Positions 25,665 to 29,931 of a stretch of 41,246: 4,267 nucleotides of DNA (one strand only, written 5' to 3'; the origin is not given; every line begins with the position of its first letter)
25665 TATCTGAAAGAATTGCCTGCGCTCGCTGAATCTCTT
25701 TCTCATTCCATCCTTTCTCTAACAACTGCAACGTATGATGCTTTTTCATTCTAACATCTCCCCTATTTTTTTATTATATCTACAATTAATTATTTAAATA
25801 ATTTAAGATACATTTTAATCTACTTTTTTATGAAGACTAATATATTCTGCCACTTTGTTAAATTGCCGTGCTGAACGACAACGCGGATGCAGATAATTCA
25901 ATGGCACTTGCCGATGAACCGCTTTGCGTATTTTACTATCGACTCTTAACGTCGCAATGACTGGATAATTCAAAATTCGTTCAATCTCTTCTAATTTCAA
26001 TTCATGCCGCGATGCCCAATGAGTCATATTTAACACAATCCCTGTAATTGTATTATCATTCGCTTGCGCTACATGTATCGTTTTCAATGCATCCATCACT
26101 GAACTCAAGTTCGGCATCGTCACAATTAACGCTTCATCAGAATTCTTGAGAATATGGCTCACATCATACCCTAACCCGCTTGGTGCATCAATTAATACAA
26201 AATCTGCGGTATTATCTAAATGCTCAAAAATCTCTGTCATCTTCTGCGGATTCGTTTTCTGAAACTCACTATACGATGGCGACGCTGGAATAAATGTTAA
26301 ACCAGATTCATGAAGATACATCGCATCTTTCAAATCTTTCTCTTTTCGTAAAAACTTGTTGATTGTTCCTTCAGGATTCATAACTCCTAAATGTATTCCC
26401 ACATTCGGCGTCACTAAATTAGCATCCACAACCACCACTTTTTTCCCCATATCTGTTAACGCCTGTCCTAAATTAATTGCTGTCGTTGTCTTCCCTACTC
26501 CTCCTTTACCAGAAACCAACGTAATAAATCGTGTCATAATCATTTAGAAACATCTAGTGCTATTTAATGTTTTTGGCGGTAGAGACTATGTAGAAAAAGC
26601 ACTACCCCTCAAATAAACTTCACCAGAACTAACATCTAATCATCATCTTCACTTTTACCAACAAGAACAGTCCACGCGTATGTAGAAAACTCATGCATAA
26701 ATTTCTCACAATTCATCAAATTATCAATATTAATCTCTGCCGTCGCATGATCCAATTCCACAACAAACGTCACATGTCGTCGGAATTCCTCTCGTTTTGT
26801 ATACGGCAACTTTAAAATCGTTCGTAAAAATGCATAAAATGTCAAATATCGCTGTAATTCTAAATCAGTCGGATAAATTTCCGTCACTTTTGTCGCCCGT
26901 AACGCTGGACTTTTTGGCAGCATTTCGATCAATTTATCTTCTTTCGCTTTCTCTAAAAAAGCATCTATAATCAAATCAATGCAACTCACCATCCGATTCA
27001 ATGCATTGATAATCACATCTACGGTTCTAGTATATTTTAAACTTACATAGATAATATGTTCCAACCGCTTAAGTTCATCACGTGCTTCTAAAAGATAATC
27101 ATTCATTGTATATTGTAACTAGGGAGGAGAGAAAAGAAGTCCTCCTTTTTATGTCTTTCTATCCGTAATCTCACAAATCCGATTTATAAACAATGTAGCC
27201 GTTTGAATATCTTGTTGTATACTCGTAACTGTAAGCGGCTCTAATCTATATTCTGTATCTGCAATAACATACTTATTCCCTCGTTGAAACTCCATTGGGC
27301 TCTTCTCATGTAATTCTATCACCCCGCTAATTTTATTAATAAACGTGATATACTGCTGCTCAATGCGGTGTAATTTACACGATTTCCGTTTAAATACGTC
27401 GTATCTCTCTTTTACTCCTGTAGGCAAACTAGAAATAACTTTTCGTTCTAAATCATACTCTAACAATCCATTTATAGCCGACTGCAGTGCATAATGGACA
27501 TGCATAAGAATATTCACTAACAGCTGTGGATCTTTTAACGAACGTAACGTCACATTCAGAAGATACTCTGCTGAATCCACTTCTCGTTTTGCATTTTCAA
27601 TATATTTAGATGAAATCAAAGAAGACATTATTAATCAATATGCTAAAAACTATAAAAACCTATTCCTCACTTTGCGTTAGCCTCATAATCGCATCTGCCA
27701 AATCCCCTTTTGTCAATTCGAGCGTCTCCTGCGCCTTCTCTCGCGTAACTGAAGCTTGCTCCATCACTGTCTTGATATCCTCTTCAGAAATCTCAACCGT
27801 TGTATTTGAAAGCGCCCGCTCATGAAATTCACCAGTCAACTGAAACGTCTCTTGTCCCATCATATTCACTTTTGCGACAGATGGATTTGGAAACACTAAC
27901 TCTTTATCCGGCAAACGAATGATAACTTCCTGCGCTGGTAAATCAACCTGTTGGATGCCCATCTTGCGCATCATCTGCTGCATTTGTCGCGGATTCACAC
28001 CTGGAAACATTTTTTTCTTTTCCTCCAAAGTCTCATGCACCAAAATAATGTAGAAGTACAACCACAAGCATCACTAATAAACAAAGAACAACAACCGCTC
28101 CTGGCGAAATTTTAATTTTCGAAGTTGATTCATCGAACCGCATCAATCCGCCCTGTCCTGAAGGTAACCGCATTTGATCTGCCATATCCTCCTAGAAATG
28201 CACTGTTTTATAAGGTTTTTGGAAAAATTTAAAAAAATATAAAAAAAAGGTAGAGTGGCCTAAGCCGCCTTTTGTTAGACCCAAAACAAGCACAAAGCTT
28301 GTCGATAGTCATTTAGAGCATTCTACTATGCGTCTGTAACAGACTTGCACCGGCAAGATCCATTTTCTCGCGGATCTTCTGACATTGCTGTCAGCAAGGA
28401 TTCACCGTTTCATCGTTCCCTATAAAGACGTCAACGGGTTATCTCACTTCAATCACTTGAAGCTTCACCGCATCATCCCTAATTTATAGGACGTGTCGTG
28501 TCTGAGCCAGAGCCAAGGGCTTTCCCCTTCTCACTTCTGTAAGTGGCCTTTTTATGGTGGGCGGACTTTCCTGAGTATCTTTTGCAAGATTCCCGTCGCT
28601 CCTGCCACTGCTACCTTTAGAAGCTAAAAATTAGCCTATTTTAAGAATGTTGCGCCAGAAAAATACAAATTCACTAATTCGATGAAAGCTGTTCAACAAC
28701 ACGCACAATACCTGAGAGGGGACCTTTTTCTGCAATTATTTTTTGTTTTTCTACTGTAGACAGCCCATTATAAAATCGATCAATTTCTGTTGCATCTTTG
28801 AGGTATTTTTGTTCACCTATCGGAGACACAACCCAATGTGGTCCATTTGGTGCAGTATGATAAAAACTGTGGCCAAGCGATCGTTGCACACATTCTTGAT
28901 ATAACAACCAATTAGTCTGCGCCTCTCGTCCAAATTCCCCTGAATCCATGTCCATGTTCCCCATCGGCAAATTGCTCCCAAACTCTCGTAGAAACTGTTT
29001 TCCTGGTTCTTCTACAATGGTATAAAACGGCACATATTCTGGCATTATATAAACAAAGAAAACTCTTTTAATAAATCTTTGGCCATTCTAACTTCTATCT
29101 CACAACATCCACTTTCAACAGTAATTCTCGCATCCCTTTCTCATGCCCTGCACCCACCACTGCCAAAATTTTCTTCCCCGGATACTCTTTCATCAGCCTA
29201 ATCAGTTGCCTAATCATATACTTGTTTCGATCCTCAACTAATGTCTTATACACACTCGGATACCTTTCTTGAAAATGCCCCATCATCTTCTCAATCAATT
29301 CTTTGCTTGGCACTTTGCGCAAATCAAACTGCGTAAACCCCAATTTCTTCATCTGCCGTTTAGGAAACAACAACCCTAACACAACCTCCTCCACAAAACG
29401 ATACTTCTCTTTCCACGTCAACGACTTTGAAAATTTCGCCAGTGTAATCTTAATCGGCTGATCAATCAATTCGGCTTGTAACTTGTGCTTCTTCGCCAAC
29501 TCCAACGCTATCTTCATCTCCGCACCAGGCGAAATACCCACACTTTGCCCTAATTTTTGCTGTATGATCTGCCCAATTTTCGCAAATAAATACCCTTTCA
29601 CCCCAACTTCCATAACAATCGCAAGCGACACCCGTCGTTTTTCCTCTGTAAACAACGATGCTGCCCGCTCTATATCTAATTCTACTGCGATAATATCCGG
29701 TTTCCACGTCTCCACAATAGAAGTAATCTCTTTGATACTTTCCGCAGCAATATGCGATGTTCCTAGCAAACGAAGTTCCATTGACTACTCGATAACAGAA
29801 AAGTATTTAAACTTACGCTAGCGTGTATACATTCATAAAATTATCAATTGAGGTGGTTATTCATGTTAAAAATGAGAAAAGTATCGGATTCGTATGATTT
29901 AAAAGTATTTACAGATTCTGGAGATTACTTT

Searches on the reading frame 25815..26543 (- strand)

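Call 49: search_protein_families(library=pfam, proteins=[window:25815-26543:-])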
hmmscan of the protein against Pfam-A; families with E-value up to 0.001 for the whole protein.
window:25815-26543:- (242 aa): 10 families
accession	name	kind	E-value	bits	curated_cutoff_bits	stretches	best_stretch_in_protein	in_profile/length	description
PF10609.15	ParA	-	1.1e-22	81.1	27.1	1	4-235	3-245/246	NUBPL iron-transfer P-loop NTPase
PF13614.12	AAA_31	-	6.3e-20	72.3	27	1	5-150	2-155/177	AAA domain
PF01656.29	CbiA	-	1.8e-18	67.2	25.4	1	7-214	1-124/125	CobQ/CobB/MinD/ParA nucleotide binding domain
PF00142.24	Fer4_NifH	-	1.2e-11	45.1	25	1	10-52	5-47/271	4Fe-4S iron sulfur cluster binding proteins, NifH/frxC family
PF06564.18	CBP_BcsQ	-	2e-09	37.8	21.3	1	7-232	4-230/234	Cellulose biosynthesis protein BcsQ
PF09140.17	MipZ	-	1.1e-08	35.1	20.7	1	6-145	2-130/262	ATPase MipZ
PF13500.12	AAA_26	-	1.8e-06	28.4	27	1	11-203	7-192/198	AAA domain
PF02374.21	ArsA_ATPase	-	3.9e-06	26.8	24.3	1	8-39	4-35/305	Anion-transporting ATPase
PF07755.17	DUF1611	-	7e-05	22.8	25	0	141-200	135-194/201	Domain of unknown function (DUF1611_C) P-loop domain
PF16575.11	CLP1_P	-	0.00071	19.9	26.6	0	12-121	1-111/188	mRNA cleavage and polyadenylation factor CLP1 P-loop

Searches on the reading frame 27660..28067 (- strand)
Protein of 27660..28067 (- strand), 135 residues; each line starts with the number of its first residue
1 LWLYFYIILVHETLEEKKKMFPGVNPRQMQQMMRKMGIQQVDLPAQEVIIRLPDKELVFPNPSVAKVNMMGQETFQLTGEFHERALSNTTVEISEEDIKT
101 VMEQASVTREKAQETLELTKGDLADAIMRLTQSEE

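Call 49: search_protein_families(library=pfam, proteins=[window:27660-28067:-])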
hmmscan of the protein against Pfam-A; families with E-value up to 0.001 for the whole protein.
window:27660-28067:- (135 aa): 2 families
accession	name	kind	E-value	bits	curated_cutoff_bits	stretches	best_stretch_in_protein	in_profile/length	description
PF01849.23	NAC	-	1e-15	57.8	21.3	1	26-83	1-56/57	NAC domain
PF19026.7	UBA_HYPK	-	2.4e-08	33.6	27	1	91-131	1-41/41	HYPK UBA domain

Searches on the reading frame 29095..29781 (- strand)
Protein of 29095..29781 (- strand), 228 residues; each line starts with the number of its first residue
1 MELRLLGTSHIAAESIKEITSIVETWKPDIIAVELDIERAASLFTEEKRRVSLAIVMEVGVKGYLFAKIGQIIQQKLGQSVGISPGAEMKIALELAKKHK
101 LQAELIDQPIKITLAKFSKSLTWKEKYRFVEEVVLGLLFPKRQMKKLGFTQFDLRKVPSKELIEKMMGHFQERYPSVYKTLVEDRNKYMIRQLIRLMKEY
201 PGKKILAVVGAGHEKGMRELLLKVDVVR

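Call 6: search_protein_families(library=ncbifam, proteins=[window:29095-29781:-])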
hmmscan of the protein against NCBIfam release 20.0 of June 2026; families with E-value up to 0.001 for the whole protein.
window:29095-29781:- (228 aa): 1 family
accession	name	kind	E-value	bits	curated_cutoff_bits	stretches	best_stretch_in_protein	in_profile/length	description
TIGR00261.1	traB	subfamily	4.6e-44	150.9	178.35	1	3-224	6-217/380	TraB family protein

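Call 14: find_homologous_proteins(query=window:29095-29781:-)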
Query window:29095-29781:- (228 aa): 1018 proteins with E <= 0.001 among 1779 candidates; the best 120 are listed.
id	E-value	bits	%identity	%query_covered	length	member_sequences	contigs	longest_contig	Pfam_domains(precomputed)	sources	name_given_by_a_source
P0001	2.2e-133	460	94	100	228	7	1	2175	PF01963.23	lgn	-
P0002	2.4e-132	457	95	100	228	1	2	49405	PF01963.23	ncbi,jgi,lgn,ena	-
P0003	1.4e-127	441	93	100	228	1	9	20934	PF01963.23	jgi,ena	-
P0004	2.2e-127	441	91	100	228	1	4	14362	PF01963.23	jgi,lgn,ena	-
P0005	3.3e-123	427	90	100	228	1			PF01963.23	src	-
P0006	4.8e-118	410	82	100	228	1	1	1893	PF01963.23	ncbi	-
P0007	2.9e-105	369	74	100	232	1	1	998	PF01963.23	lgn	-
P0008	8.7e-99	347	69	100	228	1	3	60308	PF01963.23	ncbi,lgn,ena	-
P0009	3.2e-93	329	66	100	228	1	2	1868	PF01963.23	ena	-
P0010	1.8e-92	327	66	100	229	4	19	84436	PF01963.23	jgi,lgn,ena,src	-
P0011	1.0e-91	324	62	100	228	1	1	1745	PF01963.23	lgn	-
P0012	6.5e-91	322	65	100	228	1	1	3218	PF01963.23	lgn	-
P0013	3.0e-90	320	66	100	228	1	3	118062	PF01963.23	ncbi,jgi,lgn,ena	-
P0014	4.4e-90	319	60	100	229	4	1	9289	PF01963.23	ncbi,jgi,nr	ncbi:TraB/GumN family protein [Candidatus Woesearchaeota archaeon]|nr:TraB/GumN family protein [Cand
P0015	4.9e-90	319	64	100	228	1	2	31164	PF01963.23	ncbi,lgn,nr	ncbi:TraB/GumN family protein [Candidatus Woesearchaeota archaeon]|nr:TraB/GumN family protein [Cand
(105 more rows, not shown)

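Call 15: find_encoding_contigs(protein=P0002, flank=4000, max_places=4)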
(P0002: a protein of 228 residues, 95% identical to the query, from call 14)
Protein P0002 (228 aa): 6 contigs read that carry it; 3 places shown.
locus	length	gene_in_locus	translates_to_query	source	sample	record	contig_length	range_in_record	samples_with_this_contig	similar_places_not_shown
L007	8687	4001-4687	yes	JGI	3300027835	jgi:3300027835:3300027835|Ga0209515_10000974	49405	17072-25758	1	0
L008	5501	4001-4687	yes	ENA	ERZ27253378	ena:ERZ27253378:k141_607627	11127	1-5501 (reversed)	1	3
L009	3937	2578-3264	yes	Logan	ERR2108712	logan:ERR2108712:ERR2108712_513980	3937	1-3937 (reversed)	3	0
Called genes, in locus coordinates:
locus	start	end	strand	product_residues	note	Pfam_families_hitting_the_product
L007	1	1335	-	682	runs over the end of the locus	PF00932:LTD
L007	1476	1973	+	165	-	-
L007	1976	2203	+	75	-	-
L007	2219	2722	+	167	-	-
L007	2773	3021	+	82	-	-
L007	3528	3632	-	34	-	-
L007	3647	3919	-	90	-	-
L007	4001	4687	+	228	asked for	PF01963:TraB_PrgY_gumN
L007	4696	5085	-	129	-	-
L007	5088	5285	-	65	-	PF04014:MazE_antitoxin (weak)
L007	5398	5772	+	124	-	-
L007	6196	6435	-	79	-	-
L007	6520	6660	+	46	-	PF03911:Sec61_beta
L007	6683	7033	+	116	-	PF01849:NAC, PF19026:UBA_HYPK (weak)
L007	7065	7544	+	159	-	-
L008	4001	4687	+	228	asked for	PF01963:TraB_PrgY_gumN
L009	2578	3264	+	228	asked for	PF01963:TraB_PrgY_gumN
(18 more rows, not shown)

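Call 16: find_encoding_contigs(protein=P0003, flank=4000, max_places=6)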
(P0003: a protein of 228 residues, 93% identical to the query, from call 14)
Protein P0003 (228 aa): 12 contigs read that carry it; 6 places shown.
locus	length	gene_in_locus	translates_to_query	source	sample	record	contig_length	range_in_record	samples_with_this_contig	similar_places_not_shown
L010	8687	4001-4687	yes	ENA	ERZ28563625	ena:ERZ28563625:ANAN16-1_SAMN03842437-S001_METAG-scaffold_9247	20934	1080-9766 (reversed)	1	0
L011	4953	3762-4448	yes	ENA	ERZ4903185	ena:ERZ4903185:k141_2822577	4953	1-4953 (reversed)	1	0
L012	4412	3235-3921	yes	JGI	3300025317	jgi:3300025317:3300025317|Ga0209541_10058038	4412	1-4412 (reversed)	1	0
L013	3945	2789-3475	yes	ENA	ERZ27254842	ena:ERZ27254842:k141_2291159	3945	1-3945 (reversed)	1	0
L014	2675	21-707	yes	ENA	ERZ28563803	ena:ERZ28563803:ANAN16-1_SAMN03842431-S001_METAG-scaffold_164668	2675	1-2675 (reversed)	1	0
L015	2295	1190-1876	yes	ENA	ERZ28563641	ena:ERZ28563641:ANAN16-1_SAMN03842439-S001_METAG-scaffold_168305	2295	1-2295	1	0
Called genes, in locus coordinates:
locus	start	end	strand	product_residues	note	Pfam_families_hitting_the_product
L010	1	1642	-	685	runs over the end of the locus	PF00932:LTD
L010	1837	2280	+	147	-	-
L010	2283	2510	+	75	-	-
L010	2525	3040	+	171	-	-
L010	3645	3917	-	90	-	-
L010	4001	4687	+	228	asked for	PF01963:TraB_PrgY_gumN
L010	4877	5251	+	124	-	-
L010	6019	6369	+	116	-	PF01849:NAC, PF19026:UBA_HYPK (weak)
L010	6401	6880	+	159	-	-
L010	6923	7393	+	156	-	-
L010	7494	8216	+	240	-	PF00142:Fer4_NifH (weak), PF01656:CbiA, PF02374:ArsA_ATPase (weak), PF06564:CBP_BcsQ, PF09140:MipZ, PF10609:ParA, PF13500:AAA_26 (faint), PF13614:AAA_31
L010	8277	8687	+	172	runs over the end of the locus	-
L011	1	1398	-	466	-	?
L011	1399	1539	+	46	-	-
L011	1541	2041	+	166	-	-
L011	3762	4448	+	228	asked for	PF01963:TraB_PrgY_gumN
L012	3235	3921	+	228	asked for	PF01963:TraB_PrgY_gumN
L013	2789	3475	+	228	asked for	PF01963:TraB_PrgY_gumN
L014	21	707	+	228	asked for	PF01963:TraB_PrgY_gumN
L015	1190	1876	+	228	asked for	PF01963:TraB_PrgY_gumN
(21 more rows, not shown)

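Call 17: find_encoding_contigs(protein=P0004, flank=4000, max_places=4)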
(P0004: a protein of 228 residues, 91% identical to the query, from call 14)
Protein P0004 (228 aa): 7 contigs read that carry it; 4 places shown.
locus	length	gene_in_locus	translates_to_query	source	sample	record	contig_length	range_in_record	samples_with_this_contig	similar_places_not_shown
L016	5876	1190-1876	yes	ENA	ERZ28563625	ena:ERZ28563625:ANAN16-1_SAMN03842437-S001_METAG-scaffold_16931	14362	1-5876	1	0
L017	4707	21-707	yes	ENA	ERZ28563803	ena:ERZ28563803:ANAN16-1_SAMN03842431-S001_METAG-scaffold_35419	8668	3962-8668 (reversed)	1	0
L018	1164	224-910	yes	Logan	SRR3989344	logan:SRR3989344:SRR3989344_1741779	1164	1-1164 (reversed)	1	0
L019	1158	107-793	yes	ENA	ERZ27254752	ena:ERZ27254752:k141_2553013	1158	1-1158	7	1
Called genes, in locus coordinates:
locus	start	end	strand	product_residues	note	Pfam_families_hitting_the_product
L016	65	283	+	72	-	-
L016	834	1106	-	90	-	-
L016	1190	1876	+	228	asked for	PF01963:TraB_PrgY_gumN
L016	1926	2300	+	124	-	-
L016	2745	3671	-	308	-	-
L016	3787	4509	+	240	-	PF01978:TrmB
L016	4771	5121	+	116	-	PF01849:NAC, PF19026:UBA_HYPK (weak)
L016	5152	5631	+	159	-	-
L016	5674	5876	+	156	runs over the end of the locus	-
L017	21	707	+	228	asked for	PF01963:TraB_PrgY_gumN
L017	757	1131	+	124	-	-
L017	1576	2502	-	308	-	-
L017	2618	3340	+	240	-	PF01978:TrmB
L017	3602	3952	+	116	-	PF01849:NAC, PF19026:UBA_HYPK (weak)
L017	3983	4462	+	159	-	-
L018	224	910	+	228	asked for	PF01963:TraB_PrgY_gumN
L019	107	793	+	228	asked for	PF01963:TraB_PrgY_gumN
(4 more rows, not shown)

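Call 33: find_encoding_contigs(protein=window:29095-29781:-, flank=3000, max_places=10)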
Protein window:29095-29781:- (228 aa): 2 contigs read that carry it; 2 places shown.
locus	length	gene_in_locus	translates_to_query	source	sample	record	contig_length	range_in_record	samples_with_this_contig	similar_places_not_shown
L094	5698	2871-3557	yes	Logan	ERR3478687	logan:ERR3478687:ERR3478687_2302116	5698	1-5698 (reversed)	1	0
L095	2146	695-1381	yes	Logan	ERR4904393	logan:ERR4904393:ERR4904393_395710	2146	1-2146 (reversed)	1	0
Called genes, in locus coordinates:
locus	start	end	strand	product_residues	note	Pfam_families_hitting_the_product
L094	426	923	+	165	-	-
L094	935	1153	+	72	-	-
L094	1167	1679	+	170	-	-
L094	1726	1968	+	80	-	-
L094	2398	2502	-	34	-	-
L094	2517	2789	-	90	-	-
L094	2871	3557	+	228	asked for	PF01963:TraB_PrgY_gumN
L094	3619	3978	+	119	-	-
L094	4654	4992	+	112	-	PF01849:NAC, PF19026:UBA_HYPK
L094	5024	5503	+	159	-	-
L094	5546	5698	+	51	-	?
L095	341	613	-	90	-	-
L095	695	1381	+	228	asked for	PF01963:TraB_PrgY_gumN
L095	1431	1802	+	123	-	-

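Call 34: find_encoding_contigs(protein=P0001, flank=3000, max_places=6)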
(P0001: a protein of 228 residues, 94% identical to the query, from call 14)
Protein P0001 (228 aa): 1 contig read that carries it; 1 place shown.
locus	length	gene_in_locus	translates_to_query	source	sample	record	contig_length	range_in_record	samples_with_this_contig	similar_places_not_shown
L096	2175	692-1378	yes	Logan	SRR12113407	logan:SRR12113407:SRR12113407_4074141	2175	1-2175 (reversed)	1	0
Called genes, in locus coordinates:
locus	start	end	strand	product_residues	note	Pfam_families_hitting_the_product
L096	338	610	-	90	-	-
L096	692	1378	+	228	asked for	PF01963:TraB_PrgY_gumN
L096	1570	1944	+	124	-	-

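Call 37: find_encoding_contigs(protein=P0006, flank=3000, max_places=3)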
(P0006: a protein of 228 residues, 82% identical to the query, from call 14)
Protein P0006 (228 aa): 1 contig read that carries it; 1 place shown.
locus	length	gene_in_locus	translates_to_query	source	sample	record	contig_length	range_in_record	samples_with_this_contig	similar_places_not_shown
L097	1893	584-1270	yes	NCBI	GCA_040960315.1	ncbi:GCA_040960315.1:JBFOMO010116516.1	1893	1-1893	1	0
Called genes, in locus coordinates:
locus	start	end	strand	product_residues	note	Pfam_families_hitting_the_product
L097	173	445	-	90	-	-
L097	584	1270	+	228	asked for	PF01963:TraB_PrgY_gumN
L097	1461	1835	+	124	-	-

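Call 38: find_encoding_contigs(protein=P0008, flank=3000, max_places=3)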
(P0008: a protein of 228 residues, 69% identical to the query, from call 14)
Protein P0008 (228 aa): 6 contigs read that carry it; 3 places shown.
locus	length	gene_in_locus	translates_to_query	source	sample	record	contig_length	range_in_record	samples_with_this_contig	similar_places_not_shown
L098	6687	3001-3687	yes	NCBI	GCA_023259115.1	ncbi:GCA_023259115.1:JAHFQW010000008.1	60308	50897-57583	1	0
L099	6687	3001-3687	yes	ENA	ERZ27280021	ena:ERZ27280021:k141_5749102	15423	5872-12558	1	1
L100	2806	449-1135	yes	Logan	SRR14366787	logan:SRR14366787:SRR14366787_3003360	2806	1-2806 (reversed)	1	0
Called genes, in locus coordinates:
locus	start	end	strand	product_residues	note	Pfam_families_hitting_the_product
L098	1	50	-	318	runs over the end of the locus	PF03215:Rad17 (faint), PF05496:RuvB_N, PF00004:AAA, PF13173:AAA_14 (weak), PF13177:DNA_pol3_delta2 (weak), PF08542:Rep_fac_C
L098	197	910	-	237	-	-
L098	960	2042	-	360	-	PF00924:MS_channel_2nd, PF21082:MS_channel_3rd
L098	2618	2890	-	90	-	-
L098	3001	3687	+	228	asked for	PF01963:TraB_PrgY_gumN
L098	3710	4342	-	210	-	-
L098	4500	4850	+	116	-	-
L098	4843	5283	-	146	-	PF01807:Zn_ribbon_DnaG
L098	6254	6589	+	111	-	PF01849:NAC, PF19026:UBA_HYPK (weak)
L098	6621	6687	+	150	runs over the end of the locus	-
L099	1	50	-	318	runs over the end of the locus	PF03215:Rad17 (faint), PF05496:RuvB_N, PF00004:AAA, PF13173:AAA_14 (weak), PF13177:DNA_pol3_delta2 (weak), PF08542:Rep_fac_C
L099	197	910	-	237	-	-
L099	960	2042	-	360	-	PF00924:MS_channel_2nd, PF21082:MS_channel_3rd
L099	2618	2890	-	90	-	-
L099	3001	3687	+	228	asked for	PF01963:TraB_PrgY_gumN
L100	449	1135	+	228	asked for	PF01963:TraB_PrgY_gumN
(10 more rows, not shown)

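Call 39: find_encoding_contigs(protein=P0010, flank=3000, max_places=4)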
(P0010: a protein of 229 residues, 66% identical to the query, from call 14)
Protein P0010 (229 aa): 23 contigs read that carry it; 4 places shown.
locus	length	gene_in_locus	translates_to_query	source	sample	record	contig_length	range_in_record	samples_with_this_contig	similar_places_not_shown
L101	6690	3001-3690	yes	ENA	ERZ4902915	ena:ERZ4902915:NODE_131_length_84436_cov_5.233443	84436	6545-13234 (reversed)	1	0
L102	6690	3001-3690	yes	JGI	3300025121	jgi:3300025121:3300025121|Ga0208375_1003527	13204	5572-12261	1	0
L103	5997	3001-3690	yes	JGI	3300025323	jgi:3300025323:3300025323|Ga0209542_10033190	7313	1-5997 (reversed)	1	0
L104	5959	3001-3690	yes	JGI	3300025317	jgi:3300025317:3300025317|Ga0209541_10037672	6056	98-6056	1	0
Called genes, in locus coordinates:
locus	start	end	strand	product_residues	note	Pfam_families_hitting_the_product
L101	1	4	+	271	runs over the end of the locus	-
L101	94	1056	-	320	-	PF03215:Rad17 (weak), PF05496:RuvB_N, PF25199:nSTAND_NTPase5 (faint), PF00004:AAA, PF13173:AAA_14 (weak), PF13177:DNA_pol3_delta2 (weak), PF08542:Rep_fac_C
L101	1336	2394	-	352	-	PF21088:MS_channel_1st (weak), PF00924:MS_channel_2nd, PF21082:MS_channel_3rd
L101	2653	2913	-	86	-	-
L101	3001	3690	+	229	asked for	PF01963:TraB_PrgY_gumN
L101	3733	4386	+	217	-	PF01551:Peptidase_M23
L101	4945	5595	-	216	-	-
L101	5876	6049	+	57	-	PF03911:Sec61_beta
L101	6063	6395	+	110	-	PF01849:NAC, PF19026:UBA_HYPK (weak)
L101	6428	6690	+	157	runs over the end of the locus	-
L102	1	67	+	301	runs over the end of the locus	-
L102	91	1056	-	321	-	PF03215:Rad17 (weak), PF05496:RuvB_N, PF00004:AAA, PF13173:AAA_14 (weak), PF13177:DNA_pol3_delta2 (weak), PF08542:Rep_fac_C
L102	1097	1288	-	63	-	-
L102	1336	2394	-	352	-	PF21088:MS_channel_1st (weak), PF00924:MS_channel_2nd, PF21082:MS_channel_3rd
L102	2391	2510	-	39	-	-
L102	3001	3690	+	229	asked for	PF01963:TraB_PrgY_gumN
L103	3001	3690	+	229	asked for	PF01963:TraB_PrgY_gumN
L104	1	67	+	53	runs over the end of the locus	?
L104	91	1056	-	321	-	PF03215:Rad17 (weak), PF05496:RuvB_N, PF00004:AAA, PF13173:AAA_14 (weak), PF13177:DNA_pol3_delta2 (weak), PF08542:Rep_fac_C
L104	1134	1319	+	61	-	-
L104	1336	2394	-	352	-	PF21088:MS_channel_1st (weak), PF00924:MS_channel_2nd, PF21082:MS_channel_3rd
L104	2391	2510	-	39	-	-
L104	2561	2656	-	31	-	-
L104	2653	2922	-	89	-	-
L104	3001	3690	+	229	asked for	PF01963:TraB_PrgY_gumN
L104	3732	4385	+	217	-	PF01551:Peptidase_M23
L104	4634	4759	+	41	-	-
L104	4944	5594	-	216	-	-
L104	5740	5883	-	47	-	-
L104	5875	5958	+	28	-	?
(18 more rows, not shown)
